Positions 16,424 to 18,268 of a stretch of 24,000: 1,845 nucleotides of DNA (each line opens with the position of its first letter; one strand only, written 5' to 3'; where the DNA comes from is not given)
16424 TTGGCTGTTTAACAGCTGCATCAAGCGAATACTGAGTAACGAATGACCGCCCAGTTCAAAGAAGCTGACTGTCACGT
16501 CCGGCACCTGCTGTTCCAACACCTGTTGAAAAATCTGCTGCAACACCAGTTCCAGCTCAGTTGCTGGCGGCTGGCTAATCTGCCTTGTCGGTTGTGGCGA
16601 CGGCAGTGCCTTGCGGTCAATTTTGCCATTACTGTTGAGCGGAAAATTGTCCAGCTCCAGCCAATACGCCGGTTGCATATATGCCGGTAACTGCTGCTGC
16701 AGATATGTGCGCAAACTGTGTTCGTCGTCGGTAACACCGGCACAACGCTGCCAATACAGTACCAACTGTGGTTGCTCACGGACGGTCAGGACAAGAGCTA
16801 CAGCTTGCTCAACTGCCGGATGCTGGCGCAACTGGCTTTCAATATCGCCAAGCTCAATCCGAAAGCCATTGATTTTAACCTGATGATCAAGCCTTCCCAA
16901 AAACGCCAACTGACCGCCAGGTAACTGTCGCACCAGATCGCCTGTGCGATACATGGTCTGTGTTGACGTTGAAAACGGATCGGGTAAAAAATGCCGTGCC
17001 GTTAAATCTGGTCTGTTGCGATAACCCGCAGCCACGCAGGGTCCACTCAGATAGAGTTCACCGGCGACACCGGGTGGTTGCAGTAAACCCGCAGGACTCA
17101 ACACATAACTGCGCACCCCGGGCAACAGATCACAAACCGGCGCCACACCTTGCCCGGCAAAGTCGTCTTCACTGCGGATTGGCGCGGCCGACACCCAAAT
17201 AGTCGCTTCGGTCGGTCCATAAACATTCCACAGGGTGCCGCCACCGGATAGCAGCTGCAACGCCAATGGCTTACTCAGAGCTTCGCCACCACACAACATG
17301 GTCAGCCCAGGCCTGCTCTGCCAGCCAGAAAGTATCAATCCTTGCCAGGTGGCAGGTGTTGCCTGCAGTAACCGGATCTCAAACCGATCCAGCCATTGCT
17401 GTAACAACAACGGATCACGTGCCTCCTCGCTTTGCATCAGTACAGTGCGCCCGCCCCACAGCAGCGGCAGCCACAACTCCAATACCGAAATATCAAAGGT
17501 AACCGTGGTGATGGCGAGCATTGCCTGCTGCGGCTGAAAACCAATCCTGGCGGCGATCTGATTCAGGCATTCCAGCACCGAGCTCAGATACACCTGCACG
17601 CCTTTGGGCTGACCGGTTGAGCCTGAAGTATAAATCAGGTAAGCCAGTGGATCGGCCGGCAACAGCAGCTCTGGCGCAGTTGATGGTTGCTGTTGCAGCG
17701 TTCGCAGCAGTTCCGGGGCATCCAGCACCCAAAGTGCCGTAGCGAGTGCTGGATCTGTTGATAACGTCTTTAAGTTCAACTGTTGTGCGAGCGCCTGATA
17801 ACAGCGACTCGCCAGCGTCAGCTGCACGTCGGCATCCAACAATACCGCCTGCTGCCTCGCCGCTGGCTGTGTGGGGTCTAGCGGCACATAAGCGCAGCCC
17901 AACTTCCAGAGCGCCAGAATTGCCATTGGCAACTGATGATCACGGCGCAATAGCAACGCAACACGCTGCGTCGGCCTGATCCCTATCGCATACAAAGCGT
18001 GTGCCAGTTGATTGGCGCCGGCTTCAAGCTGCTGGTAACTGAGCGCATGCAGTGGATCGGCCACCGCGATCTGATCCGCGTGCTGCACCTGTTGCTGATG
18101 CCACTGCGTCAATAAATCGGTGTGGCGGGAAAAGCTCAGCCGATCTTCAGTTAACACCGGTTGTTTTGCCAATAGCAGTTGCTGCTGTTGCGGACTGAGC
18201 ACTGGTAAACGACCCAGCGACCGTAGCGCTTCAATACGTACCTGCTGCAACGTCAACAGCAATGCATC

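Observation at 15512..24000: Terminal modules of a giant, unassigned NRPS that runs off the window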

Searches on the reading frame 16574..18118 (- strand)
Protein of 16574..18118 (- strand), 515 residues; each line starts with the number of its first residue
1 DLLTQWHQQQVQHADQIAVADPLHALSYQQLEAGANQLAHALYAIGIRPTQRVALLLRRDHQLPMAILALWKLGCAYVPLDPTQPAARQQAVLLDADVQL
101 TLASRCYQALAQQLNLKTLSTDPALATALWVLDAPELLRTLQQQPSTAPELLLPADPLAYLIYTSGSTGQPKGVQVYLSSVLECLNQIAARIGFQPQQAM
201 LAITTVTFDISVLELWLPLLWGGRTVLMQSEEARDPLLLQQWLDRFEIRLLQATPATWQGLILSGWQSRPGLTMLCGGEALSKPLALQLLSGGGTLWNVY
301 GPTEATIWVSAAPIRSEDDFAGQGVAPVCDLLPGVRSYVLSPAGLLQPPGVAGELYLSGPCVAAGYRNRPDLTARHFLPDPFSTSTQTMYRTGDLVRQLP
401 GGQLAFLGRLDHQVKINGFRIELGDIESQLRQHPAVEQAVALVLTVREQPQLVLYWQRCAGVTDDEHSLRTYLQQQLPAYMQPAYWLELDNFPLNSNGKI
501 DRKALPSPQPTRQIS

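Call 41: search_solved_structures(query=window:16574-18118:-, max_evalue=1e-40, show_alignments=2)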
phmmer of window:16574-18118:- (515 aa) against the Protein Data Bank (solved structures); distinct sequences matched with E-value up to 1e-40: 61 (the best 60 are shown).
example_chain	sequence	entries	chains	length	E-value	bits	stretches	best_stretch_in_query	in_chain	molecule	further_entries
6mfy_A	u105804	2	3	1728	6.8e-144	483.7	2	17-509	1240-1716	Linear gramicidin synthase subunit A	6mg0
6mfz_A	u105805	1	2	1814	7.8e-144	483.5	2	18-509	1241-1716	Linear gramicidin synthase subunit A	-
9be4_A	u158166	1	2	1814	8e-144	483.5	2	18-509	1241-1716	Linear gramicidin synthase subunit A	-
9be3_A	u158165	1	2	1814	8e-144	483.5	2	18-509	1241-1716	Linear gramicidin synthase subunit A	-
9meh_A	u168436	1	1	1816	8.1e-144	483.5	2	18-509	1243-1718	Linear gramicidin synthase subunit A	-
8xjz_C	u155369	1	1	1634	1.2e-106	360.9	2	12-507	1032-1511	Peptide synthetase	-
5u89_A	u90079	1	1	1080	2.7e-98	333.3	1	8-512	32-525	Amino acid adenylation domain protein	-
8www_A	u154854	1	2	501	4.7e-96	325.9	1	26-508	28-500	Carrier domain-containing protein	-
4zxh_A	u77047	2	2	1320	1.7e-95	324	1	9-508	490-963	ABBFA_003403 | Tyrocidine synthetase 3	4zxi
6p1j_A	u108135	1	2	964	3.8e-83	283.3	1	8-505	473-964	Txo2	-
4d4g_A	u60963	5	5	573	3.2e-76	260.5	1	7-509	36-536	APNAA1 | APNA A1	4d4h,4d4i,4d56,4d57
8hlk_A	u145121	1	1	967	6.9e-76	259.3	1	6-511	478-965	Microcystin synthetase B (Fragment)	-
8jbr_A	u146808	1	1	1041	1.8e-72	248.1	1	6-509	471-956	McyA protein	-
9bfd_A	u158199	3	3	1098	8.4e-72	245.9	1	8-511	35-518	Tyrocidine synthase 1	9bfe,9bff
6n8e_A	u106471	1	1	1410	7.6e-71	242.7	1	25-508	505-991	holo-ObiF1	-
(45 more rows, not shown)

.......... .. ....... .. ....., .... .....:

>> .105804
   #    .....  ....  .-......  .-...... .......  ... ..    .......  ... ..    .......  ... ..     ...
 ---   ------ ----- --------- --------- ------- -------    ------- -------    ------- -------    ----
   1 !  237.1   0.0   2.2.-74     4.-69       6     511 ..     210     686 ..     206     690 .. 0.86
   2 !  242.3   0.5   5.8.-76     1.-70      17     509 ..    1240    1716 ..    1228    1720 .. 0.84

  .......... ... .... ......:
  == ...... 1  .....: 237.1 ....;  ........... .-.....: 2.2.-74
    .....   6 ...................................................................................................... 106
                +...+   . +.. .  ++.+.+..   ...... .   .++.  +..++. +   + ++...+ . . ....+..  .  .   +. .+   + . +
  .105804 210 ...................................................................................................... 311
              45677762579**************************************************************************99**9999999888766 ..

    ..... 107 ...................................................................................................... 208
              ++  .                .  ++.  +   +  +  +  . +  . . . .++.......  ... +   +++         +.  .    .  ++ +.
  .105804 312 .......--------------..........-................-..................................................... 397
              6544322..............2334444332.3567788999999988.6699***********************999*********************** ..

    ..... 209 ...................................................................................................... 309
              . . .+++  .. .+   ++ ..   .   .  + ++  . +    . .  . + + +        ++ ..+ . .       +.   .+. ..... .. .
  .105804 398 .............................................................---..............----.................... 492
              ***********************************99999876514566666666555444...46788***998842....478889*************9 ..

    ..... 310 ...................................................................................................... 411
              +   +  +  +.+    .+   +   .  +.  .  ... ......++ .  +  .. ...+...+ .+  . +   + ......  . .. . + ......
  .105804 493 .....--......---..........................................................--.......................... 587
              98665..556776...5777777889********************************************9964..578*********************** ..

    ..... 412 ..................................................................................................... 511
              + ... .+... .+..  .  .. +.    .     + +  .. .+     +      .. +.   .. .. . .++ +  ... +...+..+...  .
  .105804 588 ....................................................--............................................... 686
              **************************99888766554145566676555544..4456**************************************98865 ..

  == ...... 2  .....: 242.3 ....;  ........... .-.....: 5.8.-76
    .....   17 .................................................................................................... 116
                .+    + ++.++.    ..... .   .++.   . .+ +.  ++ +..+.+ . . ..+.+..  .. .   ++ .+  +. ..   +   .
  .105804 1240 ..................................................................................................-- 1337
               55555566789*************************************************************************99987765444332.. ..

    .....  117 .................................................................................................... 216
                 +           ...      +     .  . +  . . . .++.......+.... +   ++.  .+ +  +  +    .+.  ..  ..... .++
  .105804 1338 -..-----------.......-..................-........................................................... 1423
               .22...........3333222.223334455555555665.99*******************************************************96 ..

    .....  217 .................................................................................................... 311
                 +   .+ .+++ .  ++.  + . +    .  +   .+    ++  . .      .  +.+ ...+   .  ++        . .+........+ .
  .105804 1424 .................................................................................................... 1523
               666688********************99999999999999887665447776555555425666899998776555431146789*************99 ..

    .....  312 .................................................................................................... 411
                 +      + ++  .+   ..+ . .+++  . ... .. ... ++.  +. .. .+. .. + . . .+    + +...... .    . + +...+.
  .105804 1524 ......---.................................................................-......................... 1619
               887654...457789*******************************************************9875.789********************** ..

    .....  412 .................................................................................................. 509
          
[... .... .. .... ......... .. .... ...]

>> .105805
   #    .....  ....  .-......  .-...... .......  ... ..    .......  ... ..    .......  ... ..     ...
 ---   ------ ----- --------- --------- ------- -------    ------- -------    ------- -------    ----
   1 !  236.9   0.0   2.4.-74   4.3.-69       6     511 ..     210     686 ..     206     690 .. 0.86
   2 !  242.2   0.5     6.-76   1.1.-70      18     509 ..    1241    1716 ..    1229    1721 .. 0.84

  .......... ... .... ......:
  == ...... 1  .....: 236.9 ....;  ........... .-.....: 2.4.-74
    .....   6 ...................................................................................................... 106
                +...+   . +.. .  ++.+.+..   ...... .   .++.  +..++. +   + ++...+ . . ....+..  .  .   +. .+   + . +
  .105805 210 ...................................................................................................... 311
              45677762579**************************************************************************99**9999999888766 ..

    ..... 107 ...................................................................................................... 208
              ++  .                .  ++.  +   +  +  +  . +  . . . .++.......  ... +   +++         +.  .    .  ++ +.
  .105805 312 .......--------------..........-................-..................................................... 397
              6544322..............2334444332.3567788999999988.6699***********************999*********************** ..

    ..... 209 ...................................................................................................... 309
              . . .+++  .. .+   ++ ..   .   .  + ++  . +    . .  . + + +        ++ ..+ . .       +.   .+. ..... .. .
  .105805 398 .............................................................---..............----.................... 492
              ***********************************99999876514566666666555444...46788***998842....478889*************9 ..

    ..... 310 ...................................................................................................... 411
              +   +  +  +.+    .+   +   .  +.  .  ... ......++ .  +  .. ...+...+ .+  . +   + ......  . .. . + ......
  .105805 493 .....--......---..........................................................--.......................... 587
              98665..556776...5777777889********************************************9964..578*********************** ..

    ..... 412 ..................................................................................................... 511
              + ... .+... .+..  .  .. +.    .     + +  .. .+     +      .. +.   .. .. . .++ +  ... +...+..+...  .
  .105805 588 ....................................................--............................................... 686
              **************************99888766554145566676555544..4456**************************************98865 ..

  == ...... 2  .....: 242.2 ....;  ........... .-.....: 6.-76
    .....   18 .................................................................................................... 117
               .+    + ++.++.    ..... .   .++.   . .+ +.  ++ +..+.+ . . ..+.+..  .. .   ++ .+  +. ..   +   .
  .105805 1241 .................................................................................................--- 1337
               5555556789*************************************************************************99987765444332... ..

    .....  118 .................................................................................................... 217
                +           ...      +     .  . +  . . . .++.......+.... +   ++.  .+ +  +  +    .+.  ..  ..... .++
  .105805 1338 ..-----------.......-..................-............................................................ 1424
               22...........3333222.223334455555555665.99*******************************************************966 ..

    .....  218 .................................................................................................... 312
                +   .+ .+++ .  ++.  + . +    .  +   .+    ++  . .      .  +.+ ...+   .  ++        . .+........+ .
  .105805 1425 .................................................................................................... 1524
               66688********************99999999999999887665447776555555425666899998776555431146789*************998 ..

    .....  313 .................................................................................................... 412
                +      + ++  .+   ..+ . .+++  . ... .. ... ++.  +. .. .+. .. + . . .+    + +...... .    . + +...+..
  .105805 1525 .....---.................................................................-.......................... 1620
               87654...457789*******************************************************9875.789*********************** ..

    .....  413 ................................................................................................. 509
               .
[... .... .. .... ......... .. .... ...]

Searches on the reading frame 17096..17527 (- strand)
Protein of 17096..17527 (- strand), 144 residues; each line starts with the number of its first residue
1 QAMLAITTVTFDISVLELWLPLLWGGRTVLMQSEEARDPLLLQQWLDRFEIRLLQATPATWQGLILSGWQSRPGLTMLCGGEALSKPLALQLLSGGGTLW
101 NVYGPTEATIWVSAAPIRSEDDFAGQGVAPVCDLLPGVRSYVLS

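Call 46: search_solved_structures(query=window:17096-17527:-, max_evalue=1e-8, show_alignments=3)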
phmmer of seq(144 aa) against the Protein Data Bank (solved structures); distinct sequences matched with E-value up to 1e-8: 7.
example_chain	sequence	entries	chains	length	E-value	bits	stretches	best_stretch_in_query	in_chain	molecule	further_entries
4zxh_A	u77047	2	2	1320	5.9e-32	113.7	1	3-118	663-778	ABBFA_003403 | Tyrocidine synthetase 3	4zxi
5u89_A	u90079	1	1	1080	1.6e-22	83.1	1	3-124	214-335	Amino acid adenylation domain protein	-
8www_A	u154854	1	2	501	1.7e-21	79.8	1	2-125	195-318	Carrier domain-containing protein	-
8xjz_C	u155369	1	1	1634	3.4e-11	46.4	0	6-143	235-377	Peptide synthetase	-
5ja1_A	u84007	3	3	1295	3.5e-10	43.1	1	7-121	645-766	Enterobactin synthase component F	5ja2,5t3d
6oyf_A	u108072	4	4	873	1.5e-09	41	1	2-114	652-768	Txo1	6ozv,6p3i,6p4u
6p1j_A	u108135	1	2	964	2.1e-09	40.5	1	2-114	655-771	Txo2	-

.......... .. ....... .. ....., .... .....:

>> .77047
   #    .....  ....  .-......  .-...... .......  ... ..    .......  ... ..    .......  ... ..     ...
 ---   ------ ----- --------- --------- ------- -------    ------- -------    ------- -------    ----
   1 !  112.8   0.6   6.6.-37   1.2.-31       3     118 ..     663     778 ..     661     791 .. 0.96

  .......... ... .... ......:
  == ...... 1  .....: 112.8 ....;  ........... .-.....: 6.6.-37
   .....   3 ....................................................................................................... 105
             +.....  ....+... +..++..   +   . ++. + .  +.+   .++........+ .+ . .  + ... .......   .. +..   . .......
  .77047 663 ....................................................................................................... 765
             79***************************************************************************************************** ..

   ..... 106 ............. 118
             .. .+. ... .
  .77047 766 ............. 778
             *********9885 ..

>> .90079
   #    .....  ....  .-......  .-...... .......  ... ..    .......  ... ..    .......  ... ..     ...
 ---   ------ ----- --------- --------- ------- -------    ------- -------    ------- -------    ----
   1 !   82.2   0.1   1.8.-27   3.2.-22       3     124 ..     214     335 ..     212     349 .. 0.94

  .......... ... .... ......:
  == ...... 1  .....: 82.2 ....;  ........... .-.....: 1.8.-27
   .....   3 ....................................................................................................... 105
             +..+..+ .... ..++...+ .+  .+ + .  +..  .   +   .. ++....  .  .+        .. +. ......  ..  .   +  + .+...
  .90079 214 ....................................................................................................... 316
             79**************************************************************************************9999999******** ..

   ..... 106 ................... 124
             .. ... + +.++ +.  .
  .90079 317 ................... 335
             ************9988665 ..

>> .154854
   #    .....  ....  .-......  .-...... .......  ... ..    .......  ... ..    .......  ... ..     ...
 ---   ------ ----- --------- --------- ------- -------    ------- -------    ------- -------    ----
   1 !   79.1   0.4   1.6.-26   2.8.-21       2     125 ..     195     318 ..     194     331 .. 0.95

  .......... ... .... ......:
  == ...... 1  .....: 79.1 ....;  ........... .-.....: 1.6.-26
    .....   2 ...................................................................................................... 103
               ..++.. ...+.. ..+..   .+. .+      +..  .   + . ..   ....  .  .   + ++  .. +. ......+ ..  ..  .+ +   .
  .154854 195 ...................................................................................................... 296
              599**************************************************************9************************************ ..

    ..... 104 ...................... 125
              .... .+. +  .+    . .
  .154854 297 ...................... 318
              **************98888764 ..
